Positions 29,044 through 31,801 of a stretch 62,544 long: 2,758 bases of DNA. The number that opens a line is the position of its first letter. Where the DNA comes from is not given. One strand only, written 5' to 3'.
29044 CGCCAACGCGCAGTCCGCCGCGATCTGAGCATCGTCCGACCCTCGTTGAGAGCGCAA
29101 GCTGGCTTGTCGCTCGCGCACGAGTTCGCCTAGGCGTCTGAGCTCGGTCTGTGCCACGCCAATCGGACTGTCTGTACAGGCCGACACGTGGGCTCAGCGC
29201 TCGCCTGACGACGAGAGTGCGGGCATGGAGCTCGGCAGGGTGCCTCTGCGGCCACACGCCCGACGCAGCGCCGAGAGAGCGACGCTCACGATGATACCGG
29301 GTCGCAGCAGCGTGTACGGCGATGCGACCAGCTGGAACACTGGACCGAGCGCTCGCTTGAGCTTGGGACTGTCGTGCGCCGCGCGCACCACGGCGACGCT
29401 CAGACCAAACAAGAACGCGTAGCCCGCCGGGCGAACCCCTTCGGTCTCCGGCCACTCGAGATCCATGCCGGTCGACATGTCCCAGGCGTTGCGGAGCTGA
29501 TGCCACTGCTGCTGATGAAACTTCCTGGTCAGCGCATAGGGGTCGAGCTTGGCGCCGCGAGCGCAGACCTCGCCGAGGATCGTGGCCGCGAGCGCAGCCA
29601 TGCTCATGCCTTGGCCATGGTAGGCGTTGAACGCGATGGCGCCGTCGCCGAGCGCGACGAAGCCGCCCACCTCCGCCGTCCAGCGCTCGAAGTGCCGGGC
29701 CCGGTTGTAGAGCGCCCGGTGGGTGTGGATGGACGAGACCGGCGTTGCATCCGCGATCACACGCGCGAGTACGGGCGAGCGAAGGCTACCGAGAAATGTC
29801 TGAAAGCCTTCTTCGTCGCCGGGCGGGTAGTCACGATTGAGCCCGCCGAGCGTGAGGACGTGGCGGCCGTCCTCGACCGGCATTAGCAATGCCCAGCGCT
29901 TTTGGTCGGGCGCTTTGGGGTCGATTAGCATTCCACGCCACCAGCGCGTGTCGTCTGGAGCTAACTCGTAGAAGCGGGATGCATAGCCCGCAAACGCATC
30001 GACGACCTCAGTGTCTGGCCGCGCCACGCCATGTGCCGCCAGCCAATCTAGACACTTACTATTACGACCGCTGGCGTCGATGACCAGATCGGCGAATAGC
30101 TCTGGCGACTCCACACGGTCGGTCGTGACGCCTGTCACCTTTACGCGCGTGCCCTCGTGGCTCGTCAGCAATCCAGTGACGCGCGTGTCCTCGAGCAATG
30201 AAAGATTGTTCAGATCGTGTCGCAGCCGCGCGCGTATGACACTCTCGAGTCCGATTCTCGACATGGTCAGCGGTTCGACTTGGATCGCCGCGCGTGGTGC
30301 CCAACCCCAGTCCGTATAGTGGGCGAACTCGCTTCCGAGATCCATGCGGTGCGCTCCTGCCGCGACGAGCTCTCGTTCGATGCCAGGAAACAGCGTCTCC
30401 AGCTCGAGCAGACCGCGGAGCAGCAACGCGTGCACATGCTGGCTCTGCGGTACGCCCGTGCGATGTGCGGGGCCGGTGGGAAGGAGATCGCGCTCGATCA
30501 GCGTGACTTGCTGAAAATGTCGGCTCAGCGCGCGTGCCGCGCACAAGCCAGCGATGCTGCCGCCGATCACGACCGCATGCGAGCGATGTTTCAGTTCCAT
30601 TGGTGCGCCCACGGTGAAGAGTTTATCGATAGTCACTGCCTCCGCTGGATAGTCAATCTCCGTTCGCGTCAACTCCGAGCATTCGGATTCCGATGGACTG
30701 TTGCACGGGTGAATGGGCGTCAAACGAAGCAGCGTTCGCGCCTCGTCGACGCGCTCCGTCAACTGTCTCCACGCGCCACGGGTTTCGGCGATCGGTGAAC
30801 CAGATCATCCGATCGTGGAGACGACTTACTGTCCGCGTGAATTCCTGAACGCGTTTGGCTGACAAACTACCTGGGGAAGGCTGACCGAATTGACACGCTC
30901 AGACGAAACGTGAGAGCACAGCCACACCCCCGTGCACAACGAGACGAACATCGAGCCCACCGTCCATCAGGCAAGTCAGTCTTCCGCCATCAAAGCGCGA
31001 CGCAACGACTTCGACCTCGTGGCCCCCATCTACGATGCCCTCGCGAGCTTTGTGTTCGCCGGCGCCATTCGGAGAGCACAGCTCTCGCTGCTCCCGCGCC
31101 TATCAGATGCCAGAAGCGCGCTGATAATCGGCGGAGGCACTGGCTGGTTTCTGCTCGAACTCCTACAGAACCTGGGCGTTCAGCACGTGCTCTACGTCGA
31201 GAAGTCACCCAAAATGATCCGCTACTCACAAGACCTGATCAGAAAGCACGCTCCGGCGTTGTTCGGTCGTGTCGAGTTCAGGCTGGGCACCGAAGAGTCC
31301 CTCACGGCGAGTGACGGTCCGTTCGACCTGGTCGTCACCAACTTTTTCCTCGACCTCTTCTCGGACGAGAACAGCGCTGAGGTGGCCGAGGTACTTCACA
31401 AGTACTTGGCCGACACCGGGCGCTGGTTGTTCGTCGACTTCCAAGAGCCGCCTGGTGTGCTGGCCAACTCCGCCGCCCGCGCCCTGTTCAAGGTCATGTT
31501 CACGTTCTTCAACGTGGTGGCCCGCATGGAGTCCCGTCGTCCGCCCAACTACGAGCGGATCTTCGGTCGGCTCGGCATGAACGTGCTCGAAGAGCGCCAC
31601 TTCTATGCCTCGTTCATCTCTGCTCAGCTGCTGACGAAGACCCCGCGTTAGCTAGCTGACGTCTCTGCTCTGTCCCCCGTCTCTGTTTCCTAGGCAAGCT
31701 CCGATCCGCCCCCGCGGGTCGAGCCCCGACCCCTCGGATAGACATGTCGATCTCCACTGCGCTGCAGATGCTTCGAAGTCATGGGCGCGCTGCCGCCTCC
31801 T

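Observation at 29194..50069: A 21-kb accessory island of tailoring and export genes built from three paralogue pairs, with no recognisable scaffold synthase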

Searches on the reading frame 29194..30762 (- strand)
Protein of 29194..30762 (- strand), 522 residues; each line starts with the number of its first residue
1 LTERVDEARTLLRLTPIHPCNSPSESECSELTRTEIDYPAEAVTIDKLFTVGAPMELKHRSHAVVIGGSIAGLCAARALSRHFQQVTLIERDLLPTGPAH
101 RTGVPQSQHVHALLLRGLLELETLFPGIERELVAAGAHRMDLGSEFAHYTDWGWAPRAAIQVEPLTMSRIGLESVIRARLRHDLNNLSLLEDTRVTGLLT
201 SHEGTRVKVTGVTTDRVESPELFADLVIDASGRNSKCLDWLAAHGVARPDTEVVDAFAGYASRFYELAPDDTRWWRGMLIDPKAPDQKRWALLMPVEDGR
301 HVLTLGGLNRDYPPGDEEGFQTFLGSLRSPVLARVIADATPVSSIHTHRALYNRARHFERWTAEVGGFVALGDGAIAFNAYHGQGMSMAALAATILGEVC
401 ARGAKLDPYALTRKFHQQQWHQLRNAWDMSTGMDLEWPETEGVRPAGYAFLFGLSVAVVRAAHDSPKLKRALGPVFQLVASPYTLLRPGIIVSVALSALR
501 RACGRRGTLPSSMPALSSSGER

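Call 5: search_protein_families(library=pfam, proteins=[window:29194-30762:-], max_evalue=0.01)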
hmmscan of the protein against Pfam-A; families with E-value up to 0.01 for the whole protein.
window:29194-30762:- (522 aa): 7 families
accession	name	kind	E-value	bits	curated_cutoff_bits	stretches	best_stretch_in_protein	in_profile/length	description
PF01266.30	DAO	-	7.8e-10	39.2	27.9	2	63-103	2-43/353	FAD dependent oxidoreductase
PF12831.13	FAD_oxidored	-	4.6e-09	36.5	27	1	64-232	3-145/416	FAD dependent oxidoreductase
PF04820.20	Trp_halogenase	-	1e-05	25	21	1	64-114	3-57/458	Tryptophan halogenase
PF13450.12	NAD_binding_8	-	0.00011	22.9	21.9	1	65-106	1-42/68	NAD(P)-binding Rossmann-like domain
PF07992.20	Pyr_redox_2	-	0.00094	19.1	26.1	1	63-115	3-57/291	Pyridine nucleotide-disulphide oxidoreductase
PF01494.25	FAD_binding_3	-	0.0025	17.5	22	0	63-390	4-308/349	FAD binding domain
PF00070.33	Pyr_redox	-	0.0041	18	22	0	62-91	1-30/82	Pyridine nucleotide-disulphide oxidoreductase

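Call 7: search_protein_families(library=ncbifam, proteins=[window:29194-30762:-], max_evalue=0.001)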
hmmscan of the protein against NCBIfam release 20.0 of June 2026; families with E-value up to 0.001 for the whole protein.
window:29194-30762:- (522 aa): 8 families
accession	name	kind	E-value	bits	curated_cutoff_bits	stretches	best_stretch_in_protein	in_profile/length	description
TIGR02032.1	GG-red-SF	subfamily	1.7e-07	31.2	158.8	1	64-399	4-296/297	geranylgeranyl reductase family protein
NF005313.0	PRK06847.1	subfamily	1.8e-06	27.1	372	0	61-92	5-36/375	hypothetical protein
NF049967.1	QhpG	equivalog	5.6e-06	25.5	240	1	64-423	2-310/423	flavin-dependent monooxygenase QhpG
NF005566.0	PRK07236.1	subfamily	0.00013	21.1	333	1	57-91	3-37/386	hypothetical protein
NF002480.1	PRK01747.1-1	equivalog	0.0002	19.9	540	1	57-95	245-283/645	bifunctional tRNA (5-methylaminomethyl-2-thiouridine)(34)-methyltransferase MnmC2/FAD-dependent 5-carboxymethylaminomethyl-2-thiouridine(34)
TIGR03197.1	MnmC_Cterm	equivalog_domain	0.00029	20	174.2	1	62-95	1-34/400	FAD-dependent 5-carboxymethylaminomethyl-2-thiouridine(34) oxidoreductase MnmC1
NF004523.0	PRK05868.1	equivalog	0.00046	19.1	536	0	63-92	4-33/372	FAD-binding protein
NF005691.0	PRK07494.1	equivalog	0.00074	18.2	459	0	59-92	7-40/404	UbiH/UbiF family hydroxylase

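Call 81: search_solved_structures(query=window:29194-30615:-, max_evalue=0.001)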
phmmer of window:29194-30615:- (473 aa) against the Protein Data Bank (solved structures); distinct sequences matched with E-value up to 0.001: 9.
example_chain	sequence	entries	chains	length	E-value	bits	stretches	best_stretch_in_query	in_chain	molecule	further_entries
23zr_A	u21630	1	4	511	3.1e-57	197.7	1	9-356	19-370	MonCI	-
23zv_A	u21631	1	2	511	4.5e-57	197.2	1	9-443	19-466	MonCI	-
24bg_A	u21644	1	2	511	6.5e-57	196.7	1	9-356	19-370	MonCI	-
8t3p_A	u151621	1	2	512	4.9e-56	193.8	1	6-353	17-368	MonCI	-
9udb_A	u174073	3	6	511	5.1e-56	193.7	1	9-353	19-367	MonCI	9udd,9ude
24ci_A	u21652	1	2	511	5.5e-56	193.6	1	9-353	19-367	MonCI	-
8wvb_A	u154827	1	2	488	3.1e-55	191.2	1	11-390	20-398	Putative epoxidase LasC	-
8up4_A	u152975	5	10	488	3.1e-55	191.1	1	11-390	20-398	Flavin-dependent monooxygenase Lsd18 | Putative epoxidase LasC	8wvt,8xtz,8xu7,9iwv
8wvf_A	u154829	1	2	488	5.5e-55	190.3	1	11-390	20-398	Putative epoxidase LasC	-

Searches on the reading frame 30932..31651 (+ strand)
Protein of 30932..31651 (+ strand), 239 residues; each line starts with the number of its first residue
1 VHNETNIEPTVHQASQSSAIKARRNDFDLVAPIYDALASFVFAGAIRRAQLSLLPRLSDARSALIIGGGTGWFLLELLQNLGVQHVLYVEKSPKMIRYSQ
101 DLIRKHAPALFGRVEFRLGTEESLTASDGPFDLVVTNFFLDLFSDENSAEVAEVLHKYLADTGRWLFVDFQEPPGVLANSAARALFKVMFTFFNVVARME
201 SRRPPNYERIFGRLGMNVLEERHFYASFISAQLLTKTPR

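Call 5: search_protein_families(library=pfam, proteins=[window:30932-31651:+], max_evalue=0.01)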
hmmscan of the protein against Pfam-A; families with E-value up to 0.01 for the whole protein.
window:30932-31651:+ (239 aa): 8 families
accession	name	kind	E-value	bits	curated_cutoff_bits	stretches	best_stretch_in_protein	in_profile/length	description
PF13649.12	Methyltransf_25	-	1.1e-11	45.8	27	1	64-163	2-97/97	Methyltransferase domain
PF08242.18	Methyltransf_12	-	9.4e-09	36.3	30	1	64-164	1-97/98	Methyltransferase domain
PF08241.18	Methyltransf_11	-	3.4e-08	34.5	21.2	1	66-163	3-91/95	Methyltransferase domain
PF13847.12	Methyltransf_31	-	1.6e-07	31.6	27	1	66-171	10-113/145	Methyltransferase domain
PF13489.12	Methyltransf_23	-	6.4e-07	29.7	27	1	47-219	10-162/164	Methyltransferase domain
PF01209.24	Ubie_methyltran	-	5.5e-05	23.1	20.1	1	58-197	46-182/233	ubiE/COQ5 methyltransferase family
PF01564.23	Spermine_synth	-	0.0029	17.6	22.9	1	59-107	18-66/186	Spermine/spermidine synthase domain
PF14959.11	GSAP-16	-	0.0038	17.5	27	1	178-234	28-83/108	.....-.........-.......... protein C-term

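Call 7: search_protein_families(library=ncbifam, proteins=[window:30932-31651:+], max_evalue=0.001)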
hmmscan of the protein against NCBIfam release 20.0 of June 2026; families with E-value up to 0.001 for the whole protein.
window:30932-31651:+ (239 aa): 7 families
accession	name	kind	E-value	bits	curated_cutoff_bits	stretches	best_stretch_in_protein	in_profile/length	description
NF043040.1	corrin_prot_MT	hypoth_equivalog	3.6e-10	39.6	180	1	34-224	15-204/216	corrinoid protein-associated methyltransferase CpaM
NF040539.1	AST_met_ArsM_2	exception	5.9e-07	29.6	240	1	57-170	54-166/262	putative arsinothricin biosynthesis methyltransferase ArsM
TIGR02072.1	BioC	equivalog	5.4e-05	23.1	184.95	1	50-148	20-115/244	malonyl-ACP O-methyltransferase BioC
NF001244.0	PRK00216.1-5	equivalog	5.7e-05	22.5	216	1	27-189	14-175/236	bifunctional demethylmenaquinone methyltransferase/2-methoxy-6-polyprenyl-1,4-benzoquinol methylase UbiE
NF052510.1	methyltran_MpqE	exception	6.8e-05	22.4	335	1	27-174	12-158/234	methyl-plastoquinone biosynthesis methyltransferase MpqE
NF002010.0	PRK00811.1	equivalog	0.00014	21.2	260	1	59-119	78-140/287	polyamine aminopropyltransferase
NF001240.0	PRK00216.1-1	equivalog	0.00069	18.7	378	1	26-176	28-177/251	bifunctional demethylmenaquinone methyltransferase/2-methoxy-6-polyprenyl-1,4-benzoquinol methylase UbiE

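Call 52: search_solved_structures(query=window:30932-31651:+, max_evalue=0.01)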
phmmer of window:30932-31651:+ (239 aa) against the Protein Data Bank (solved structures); distinct sequences matched with E-value up to 0.01: 4.
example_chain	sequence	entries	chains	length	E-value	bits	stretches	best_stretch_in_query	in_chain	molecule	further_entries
1xxl_A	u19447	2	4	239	0.00016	24.4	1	63-175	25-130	YcgJ protein | ycgJ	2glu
5wp5_A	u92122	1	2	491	0.00061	22.5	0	25-159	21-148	Phosphomethylethanolamine N-methyltransferase 2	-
5wp4_A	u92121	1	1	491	0.0039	19.9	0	46-159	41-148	Phosphoethanolamine N-methyltransferase 1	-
1mjf_A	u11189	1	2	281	0.0076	19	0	61-182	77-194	spermidine synthase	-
